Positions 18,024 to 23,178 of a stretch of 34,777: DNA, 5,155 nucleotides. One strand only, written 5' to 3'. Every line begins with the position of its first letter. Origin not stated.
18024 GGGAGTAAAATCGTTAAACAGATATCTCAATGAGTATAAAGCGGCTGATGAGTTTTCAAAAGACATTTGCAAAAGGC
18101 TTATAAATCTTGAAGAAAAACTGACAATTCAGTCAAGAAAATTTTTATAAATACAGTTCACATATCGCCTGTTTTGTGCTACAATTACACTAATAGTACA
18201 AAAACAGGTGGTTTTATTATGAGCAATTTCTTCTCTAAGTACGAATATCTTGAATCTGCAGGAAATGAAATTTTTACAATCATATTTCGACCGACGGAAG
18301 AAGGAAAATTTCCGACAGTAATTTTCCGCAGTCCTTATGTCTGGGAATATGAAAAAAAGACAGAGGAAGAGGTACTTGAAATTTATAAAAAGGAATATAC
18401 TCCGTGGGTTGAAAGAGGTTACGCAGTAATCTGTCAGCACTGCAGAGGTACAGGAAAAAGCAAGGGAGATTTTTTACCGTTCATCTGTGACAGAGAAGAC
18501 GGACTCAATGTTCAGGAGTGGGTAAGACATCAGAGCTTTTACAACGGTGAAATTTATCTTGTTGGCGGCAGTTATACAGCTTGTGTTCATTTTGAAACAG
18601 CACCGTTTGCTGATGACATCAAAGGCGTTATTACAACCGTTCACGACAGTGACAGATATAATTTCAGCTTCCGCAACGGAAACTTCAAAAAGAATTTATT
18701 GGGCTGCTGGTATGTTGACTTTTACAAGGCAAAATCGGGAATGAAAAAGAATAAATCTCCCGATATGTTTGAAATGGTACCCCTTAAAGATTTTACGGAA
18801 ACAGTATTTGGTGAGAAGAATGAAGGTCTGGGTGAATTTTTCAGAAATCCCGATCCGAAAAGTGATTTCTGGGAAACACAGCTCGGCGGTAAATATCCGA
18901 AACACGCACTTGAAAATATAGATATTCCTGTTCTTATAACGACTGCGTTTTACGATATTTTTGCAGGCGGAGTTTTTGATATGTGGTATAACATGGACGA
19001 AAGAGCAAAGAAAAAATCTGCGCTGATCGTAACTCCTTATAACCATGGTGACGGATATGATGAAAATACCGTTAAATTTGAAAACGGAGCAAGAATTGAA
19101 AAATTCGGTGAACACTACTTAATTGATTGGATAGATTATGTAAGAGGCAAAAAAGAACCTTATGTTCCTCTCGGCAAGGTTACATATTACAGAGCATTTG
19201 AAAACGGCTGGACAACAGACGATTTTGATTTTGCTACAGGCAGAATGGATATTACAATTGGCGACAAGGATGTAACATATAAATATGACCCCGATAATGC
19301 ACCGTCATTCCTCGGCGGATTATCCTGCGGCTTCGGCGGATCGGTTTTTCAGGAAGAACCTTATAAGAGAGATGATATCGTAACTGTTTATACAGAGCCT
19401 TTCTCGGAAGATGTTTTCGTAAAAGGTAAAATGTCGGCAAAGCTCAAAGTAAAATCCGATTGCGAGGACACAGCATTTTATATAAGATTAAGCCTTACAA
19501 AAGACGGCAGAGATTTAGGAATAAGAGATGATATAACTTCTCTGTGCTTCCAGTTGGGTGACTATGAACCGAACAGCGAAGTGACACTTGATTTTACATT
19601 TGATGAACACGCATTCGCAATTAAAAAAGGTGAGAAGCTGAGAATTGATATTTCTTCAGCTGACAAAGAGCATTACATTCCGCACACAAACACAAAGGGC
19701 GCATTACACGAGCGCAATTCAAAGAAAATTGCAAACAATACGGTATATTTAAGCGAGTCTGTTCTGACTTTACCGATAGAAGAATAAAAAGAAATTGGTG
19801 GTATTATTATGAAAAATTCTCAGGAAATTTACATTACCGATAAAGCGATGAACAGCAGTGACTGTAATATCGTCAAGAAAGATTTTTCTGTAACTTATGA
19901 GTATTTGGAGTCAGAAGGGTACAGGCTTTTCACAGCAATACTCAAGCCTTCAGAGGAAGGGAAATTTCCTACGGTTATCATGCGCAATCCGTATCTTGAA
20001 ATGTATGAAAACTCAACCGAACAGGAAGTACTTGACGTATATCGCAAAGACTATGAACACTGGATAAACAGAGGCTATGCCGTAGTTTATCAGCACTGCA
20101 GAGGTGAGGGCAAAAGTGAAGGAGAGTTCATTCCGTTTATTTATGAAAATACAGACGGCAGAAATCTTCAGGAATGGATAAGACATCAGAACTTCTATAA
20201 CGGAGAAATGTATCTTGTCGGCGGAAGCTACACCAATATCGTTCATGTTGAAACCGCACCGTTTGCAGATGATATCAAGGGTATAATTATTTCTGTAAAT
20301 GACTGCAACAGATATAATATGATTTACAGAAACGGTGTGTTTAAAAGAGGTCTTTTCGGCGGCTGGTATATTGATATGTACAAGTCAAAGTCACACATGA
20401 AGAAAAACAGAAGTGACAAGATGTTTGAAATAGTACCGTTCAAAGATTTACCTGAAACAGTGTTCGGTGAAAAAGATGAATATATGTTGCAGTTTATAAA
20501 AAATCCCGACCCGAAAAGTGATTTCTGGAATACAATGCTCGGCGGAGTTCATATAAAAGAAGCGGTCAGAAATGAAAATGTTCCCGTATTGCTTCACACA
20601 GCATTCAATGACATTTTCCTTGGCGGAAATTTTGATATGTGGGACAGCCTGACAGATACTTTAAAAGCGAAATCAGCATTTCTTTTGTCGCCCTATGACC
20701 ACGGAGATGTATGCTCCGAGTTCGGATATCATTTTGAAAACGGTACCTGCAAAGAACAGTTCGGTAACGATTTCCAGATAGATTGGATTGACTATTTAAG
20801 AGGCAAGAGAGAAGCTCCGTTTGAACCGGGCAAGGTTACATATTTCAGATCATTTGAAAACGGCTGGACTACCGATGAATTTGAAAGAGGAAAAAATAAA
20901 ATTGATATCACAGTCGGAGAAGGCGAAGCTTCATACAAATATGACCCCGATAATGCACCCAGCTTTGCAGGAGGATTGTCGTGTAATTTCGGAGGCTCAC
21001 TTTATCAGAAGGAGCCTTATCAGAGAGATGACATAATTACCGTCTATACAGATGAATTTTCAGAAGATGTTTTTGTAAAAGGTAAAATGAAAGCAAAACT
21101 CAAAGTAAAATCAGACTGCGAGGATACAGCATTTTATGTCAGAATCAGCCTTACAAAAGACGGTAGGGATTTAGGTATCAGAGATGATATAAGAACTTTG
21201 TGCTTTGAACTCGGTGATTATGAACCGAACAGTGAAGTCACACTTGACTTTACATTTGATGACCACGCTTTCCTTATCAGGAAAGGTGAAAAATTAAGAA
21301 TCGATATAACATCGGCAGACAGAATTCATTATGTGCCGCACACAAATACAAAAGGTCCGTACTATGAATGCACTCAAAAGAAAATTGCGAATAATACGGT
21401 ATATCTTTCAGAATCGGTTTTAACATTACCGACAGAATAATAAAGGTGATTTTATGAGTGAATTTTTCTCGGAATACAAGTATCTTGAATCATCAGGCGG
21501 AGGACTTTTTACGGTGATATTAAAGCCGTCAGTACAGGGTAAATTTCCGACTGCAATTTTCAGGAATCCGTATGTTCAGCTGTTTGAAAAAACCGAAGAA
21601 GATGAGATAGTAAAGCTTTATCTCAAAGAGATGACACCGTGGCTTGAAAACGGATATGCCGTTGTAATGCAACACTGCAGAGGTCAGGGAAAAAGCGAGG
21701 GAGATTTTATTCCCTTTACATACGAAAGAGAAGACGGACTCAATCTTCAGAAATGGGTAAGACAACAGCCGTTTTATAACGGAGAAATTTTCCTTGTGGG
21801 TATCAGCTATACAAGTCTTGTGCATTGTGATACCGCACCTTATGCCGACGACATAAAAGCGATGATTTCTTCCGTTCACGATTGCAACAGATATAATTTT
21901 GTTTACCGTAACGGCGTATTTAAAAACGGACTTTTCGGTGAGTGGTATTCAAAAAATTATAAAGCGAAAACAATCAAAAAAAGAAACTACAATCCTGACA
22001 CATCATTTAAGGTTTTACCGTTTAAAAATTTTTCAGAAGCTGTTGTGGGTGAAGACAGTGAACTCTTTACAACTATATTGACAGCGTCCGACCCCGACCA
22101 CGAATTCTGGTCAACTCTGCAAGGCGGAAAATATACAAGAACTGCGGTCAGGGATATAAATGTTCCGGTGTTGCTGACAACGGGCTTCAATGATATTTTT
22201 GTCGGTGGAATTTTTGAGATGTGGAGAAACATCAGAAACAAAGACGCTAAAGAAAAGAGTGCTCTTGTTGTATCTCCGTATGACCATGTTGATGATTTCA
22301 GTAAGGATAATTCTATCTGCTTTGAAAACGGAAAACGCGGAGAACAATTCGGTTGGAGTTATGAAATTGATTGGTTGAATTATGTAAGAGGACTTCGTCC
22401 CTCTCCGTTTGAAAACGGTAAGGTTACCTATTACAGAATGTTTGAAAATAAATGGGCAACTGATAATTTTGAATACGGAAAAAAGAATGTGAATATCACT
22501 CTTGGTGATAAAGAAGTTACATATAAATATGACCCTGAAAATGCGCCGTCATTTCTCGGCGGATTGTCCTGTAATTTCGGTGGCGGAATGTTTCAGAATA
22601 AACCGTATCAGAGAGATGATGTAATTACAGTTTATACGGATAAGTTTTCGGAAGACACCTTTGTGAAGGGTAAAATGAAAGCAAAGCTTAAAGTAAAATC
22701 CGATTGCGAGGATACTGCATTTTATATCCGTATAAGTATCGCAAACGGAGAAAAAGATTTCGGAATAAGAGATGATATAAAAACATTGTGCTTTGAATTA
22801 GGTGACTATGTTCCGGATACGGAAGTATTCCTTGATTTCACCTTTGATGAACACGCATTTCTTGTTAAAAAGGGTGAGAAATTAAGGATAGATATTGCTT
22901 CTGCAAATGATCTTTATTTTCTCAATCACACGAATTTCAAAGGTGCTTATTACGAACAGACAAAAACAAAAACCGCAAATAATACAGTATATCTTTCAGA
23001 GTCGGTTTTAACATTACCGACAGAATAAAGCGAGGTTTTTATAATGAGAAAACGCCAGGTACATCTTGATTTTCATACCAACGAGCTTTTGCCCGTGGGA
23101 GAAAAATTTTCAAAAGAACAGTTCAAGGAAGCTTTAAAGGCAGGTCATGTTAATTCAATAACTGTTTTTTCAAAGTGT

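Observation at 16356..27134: Candidate undescribed catabolic system: MFS permease divergent from an orphan helical protein, three CocE/NonD hydrolases, a GHL6 orphan glycosidase and a GH3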

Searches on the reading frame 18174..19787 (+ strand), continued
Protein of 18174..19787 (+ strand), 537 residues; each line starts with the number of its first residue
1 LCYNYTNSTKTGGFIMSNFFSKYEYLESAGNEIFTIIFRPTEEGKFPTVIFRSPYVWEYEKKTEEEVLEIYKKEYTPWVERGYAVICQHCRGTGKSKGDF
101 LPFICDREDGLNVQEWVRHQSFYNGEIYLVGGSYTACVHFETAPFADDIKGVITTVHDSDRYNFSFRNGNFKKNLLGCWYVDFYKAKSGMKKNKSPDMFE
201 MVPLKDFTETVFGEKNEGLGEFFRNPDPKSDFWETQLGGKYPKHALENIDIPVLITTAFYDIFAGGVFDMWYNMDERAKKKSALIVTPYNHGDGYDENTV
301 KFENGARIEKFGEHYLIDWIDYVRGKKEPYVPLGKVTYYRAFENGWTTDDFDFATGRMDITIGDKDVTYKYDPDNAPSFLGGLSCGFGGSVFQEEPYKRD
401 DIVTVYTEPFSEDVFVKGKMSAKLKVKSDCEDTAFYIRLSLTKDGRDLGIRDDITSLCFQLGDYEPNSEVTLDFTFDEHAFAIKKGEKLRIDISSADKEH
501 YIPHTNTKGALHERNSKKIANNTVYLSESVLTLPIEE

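Call 69: fold_search(model_id=the predicted structure, library=pdb)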
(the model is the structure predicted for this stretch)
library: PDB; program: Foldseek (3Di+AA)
matches with E <= 10: 1811; with E <= 0.001: 925
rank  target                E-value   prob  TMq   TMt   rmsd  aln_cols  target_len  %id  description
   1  1ju3                  1.1e-37  1.00  0.80  0.74   5.4       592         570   20  BACTERIAL COCAINE ESTERASE COMPLEX WITH TRANSITION STATE ANALOG (released 2001-12-21)
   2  3ida                  1.4e-37  1.00  0.77  0.71   5.6       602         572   19  Thermostable Cocaine Esterase with mutations L169K and G173Q, bound to DTT adduct (released 2010-03-02)
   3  1l7r                  2.4e-37  1.00  0.78  0.72   5.7       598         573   20  Tyr44Phe Mutant of Bacterial Cocaine Esterase cocE (released 2003-02-11)
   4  3pui                  2.6e-37  1.00  0.78  0.71   6.0       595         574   20  Cocaine Esterase with mutations G4C, S10C (released 2011-09-21)
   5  1l7q                  3.3e-37  1.00  0.79  0.73   5.6       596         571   20  Ser117Ala Mutant of Bacterial Cocaine Esterase cocE (released 2003-02-11)
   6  7f65                  4.4e-37  1.00  0.77  0.71   5.9       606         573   19  Bacetrial Cocaine Esterase with mutations T172R/G173Q/V116K/S117A/A51L, bound to benzoic acid (released 2021-09-15)
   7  3i2f                  5.7e-37  1.00  0.77  0.71   6.4       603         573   19  Cocaine Esterase with mutations T172R / G173Q, bound to DTT adduct (released 2010-06-16)
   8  3i2j                  6.0e-37  1.00  0.77  0.70   6.3       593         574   20  Cocaine Esterase, wild type, without a ligand (released 2010-06-16)
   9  9k48                  7.6e-37  1.00  0.75  0.69   6.1       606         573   19  Bacetrial Cocaine Esterase with mutations T172R/G173Q/V116K/S117A/A51K (released 2024-12-18)
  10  3puh_A                1.2e-36  1.00  0.77  0.71   5.7       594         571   20  Cocaine Esterase, wild-type biologically active dimer (released 2011-09-21)
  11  3i2h                  1.2e-36  1.00  0.76  0.70   6.6       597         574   20  Cocaine Esterase with mutation L169K, bound to DTT adduct (released 2010-06-16)
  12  3i2i                  2.9e-36  1.00  0.75  0.69   6.2       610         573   18  Cocaine Esterase with mutation T172R, bound to DTT adduct (released 2010-06-16)
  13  3puh_B                2.9e-36  1.00  0.75  0.68   6.4       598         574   20  Cocaine Esterase, wild-type biologically active dimer (released 2011-09-21)
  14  4p08                  3.3e-36  1.00  0.79  0.73   5.6       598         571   19  Engineered thermostable dimeric cocaine esterase (released 2014-07-16)
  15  3i2g                  6.0e-36  1.00  0.79  0.72   5.4       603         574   19  Cocaine Esterase with mutation G173Q, bound to DTT adduct (released 2010-06-16)
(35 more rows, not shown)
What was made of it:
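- On CocE/NonD hydrolase (TIGR00976; Pfam PF02129 + PF08530; MEROPS S15): Foldseek hits: 1JU3 at E=1e-37 and TM 0.80, then AEH, 4PF1 and PepX (call 69).
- The S15 family includes X-Pro dipeptidyl peptidases and an archaeal aminopeptidase that are structural neighbours of the model (4PF1, 1LNS; call 69).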

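Call 70: search_protein_families(library=pfam, proteins=[L002:18920-20290:+, L002:628-1185:+, L001:6541-6756:+], max_evalue=1)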
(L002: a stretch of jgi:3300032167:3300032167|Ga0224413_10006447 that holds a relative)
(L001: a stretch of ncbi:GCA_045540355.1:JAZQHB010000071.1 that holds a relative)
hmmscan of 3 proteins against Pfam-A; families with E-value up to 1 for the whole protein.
L002:18920-20290:+ (456 aa): 1 family
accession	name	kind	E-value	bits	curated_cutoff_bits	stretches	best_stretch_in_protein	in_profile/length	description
PF21827.1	New_glue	-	0.029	14.5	31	1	1-68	1-66/94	New glue protein family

L002:628-1185:+ (185 aa): 3 families
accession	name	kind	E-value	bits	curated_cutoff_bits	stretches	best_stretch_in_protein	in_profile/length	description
PF06414.18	Zeta_toxin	-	2.9e-05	24.1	22.3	2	56-129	87-163/199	Zeta toxin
PF00005.33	ABC_tran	-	0.029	15.4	25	1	5-58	14-65/137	ABC transporter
PF13191.12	AAA_16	-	0.25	12.3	32.6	1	5-29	27-51/167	AAA ATPase domain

L001:6541-6756:+ (71 aa): 6 families
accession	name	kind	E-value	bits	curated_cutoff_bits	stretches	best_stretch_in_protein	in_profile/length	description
PF01381.28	HTH_3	-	2.1e-15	56.9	23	1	6-60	1-55/55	Helix-turn-helix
PF12844.13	HTH_19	-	9.8e-13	48.3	30.2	1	5-61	3-59/64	Helix-turn-helix domain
PF13560.12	HTH_31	-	6e-11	42.9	27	1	6-56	6-57/64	Helix-turn-helix domain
PF13443.12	HTH_26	-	2e-06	28.4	22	1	5-58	1-55/63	Cro/C1-type HTH DNA-binding domain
PF22495.2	HTH_92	-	0.019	14.7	27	1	9-49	3-44/45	RsaL-like HTH domain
PF13413.12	HTH_25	-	0.11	12.8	24.6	1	6-37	2-33/62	Helix-turn-helix domain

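Call 71: search_solved_structures(query=L002:18920-20290:+, max_evalue=1)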
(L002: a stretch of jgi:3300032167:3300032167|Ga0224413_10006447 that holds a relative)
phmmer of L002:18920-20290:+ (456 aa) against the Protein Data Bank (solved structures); distinct sequences matched with E-value up to 1: 7.
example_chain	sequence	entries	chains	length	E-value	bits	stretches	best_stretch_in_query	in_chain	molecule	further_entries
2fdq_A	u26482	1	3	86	0.045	15.8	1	387-418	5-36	Acyl-CoA-binding protein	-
2cb8_A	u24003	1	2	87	0.073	15.2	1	387-418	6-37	ACYL-COA-BINDING PROTEIN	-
1aca_A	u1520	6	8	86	0.077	15.1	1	387-418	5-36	ACYL-COENZYME A BINDING PROTEIN | ACYL-COA BINDING PROTEIN | Acyl-CoA-binding protein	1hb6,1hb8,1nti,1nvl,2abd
2fj9_A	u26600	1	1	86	0.079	15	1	387-418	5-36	Acyl-CoA-binding protein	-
8b5l_q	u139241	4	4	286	0.48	12.5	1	8-78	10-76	Translocon-associated protein subunit alpha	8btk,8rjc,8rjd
8b6l_E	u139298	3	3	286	0.5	12.4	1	22-78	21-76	Translocon-associated protein subunit alpha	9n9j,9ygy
4ue5_E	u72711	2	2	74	0.95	11.5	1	272-305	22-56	SRP9 | Signal recognition particle 9 kDa protein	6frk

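Call 75: search_protein_families(library=pfam, proteins=[L022:9696-10901:+, L028:7786-8898:+, L027:8790-9980:+, L026:12863-13828:+, L026:13825-14649:+, L021:4434-6818:-, L027:17249-17860:+], max_evalue=0.0001)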
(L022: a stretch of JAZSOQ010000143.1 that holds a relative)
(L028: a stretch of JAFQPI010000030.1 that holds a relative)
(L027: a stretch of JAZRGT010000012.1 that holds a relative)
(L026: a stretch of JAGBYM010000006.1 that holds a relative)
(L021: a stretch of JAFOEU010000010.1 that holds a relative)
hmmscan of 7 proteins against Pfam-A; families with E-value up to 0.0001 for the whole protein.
L022:9696-10901:+ (402 aa): 1 family
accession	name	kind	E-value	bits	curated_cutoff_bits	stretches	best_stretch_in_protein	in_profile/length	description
PF00728.28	Glyco_hydro_20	-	7.9e-34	118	22.3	1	18-391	4-335/348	Glycosyl hydrolase family 20, catalytic domain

L028:7786-8898:+ (371 aa): 0 families

L027:8790-9980:+ (397 aa): 1 family
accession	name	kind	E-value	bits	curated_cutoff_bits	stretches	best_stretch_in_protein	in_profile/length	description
PF00180.25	Iso_dh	-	3.2e-97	326.3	27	1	49-392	1-348/348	Isocitrate/isopropylmalate dehydrogenase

L026:12863-13828:+ (322 aa): 1 family
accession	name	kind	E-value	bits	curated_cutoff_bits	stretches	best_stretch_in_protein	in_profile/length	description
PF03372.29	Exo_endo_phos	-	1.2e-06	28.8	24.5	1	80-313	31-225/225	Endonuclease/Exonuclease/phosphatase family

L026:13825-14649:+ (275 aa): 1 family
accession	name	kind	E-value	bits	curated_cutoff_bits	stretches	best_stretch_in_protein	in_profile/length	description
PF01663.27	Phosphodiest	-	7.2e-13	49.3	23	1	70-259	19-233/342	Type I phosphodiesterase / nucleotide pyrophosphatase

L021:4434-6818:- (795 aa): 1 family
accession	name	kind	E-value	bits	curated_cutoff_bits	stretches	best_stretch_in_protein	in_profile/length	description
PF13472.12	Lipase_GDSL_2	-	9.2e-08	33.2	32.9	1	209-341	1-115/178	GDSL-like Lipase/Acylhydrolase family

L027:17249-17860:+ (204 aa): 1 family
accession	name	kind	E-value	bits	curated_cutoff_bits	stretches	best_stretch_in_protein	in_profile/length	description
PF00300.27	His_Phos_1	-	3e-36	125.3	21.7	1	20-199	1-190/194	Histidine phosphatase superfamily (branch 1)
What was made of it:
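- Tried and rejected: A GH20 and an Iso_dh neighbour occur only within one tight clade (call 75).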

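Call 79: search_protein_families(library=pfam, alignment_id=A5, max_evalue=0.00001)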
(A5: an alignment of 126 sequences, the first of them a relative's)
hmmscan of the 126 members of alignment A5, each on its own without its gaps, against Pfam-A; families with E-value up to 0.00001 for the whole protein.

A. member 1, L004:7384-9216:- (611 aa): 6 families
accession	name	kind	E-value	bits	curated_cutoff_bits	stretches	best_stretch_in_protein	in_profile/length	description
PF00009.33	GTP_EFTU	-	9.3e-58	195.4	26.5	1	5-197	1-187/188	Elongation factor Tu GTP binding domain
PF21018.2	BipA_C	-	8.7e-45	151.4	23.8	1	487-595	1-109/110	TypA/BipA C-terminal domain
PF00679.30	EFG_C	-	2.9e-21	75.7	27.9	1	397-477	1-81/89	Elongation factor G C-terminus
PF03144.31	GTP_EFTU_D2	-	1.8e-12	47.9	30.3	1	221-291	1-73/73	Elongation factor Tu domain 2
PF22042.2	EF-G_D2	-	4.4e-12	46.4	27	1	207-292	2-83/84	Elongation factor G domain 2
PF01926.29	MMR_HSR1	-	1.6e-06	28.7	21.9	1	10-131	2-113/113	50S ribosome-binding GTPase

B. families by the number of members that match (of 126 scanned): 155 families (the first 25 are shown)
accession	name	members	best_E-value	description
PF14681.12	UPRTase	3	1.5e-82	Uracil phosphoribosyltransferase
PF00860.26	Xan_ur_permease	3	6.6e-79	Permease family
PF04542.20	Sigma70_r2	3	2e-14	Sigma-70 region 2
PF00156.33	Pribosyltran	3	5.8e-11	Phosphoribosyl transferase domain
PF12831.13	FAD_oxidored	2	4.9e-92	FAD dependent oxidoreductase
PF00144.29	Beta-lactamase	2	3.1e-57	Beta-lactamase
PF01595.25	CNNM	2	2.9e-48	Cyclin M transmembrane N-terminal domain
PF00395.25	SLH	2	5.7e-30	S-layer homology domain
PF01841.26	Transglut_core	2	6.6e-28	Transglutaminase-like superfamily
PF01408.29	GFO_IDH_MocA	2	1.4e-27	Oxidoreductase family, NAD-binding Rossmann fold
PF22725.1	GFO_IDH_MocA_C3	2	1.8e-24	GFO/IDH/MocA C-terminal domain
PF02811.25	PHP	2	1.1e-20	PHP domain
PF13472.12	Lipase_GDSL_2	2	4.3e-20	GDSL-like Lipase/Acylhydrolase family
PF02894.22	GFO_IDH_MocA_C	2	3.1e-17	Oxidoreductase family, C-terminal alpha/beta domain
PF00753.33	Lactamase_B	2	5.6e-17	Metallo-beta-lactamase superfamily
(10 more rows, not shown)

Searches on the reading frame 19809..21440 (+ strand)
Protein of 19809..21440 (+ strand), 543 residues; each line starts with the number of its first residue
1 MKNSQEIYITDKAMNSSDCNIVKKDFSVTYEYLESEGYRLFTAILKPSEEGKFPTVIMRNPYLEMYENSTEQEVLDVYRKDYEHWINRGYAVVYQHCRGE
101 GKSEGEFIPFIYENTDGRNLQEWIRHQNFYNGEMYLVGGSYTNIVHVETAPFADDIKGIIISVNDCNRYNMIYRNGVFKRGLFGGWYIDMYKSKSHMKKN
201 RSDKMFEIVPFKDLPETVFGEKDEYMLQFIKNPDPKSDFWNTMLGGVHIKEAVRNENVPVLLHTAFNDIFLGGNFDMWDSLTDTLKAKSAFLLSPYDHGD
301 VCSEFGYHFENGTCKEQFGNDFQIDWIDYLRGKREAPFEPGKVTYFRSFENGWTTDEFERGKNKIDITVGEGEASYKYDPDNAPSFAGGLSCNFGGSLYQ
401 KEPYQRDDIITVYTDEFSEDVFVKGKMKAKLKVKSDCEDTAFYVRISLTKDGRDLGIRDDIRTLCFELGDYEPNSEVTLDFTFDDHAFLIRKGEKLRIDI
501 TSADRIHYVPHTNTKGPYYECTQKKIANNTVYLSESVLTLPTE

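Call 3: search_protein_families(library=pfam, proteins=[window:19809-21440:+])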
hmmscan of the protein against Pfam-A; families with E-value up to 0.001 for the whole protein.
window:19809-21440:+ (543 aa): 2 families
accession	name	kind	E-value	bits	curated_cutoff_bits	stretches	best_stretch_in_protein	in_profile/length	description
PF02129.25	Peptidase_S15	-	1.8e-29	103.7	23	1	37-299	2-261/262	X-Pro dipeptidyl-peptidase (S15 family)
PF08530.16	PepX_C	-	7.5e-09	36.2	22.5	1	402-533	72-208/217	X-Pro dipeptidyl-peptidase C-terminal non-catalytic domain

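Call 4: search_protein_families(library=ncbifam, proteins=[window:19809-21440:+])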
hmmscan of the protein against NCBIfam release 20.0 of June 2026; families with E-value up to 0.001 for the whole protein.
window:19809-21440:+ (543 aa): 1 family
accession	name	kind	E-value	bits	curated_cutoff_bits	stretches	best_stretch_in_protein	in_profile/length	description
TIGR00976.1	CocE_NonD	subfamily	2.2e-45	155.8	66.3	2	36-355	5-328/550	CocE/NonD family hydrolase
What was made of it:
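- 19809..21440 (+): CocE/NonD (S15) serine hydrolase, paralog b, 543 aa. Calls 3 and 4.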

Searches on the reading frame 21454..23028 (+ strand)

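Call 3: search_protein_families(library=pfam, proteins=[window:21454-23028:+])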
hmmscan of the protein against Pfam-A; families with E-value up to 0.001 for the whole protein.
window:21454-23028:+ (524 aa): 2 families
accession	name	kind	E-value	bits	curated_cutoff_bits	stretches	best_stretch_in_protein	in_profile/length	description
PF02129.25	Peptidase_S15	-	7.7e-34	118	23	1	19-279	6-261/262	X-Pro dipeptidyl-peptidase (S15 family)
PF08530.16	PepX_C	-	5.1e-08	33.5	22.5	1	345-515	33-209/217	X-Pro dipeptidyl-peptidase C-terminal non-catalytic domain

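Call 4: search_protein_families(library=ncbifam, proteins=[window:21454-23028:+])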
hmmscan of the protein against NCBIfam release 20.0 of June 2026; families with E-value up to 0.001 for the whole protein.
window:21454-23028:+ (524 aa): 1 family
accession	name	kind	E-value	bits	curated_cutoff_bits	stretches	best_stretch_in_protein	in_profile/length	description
TIGR00976.1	CocE_NonD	subfamily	9.5e-43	147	66.3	2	22-336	13-328/550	CocE/NonD family hydrolase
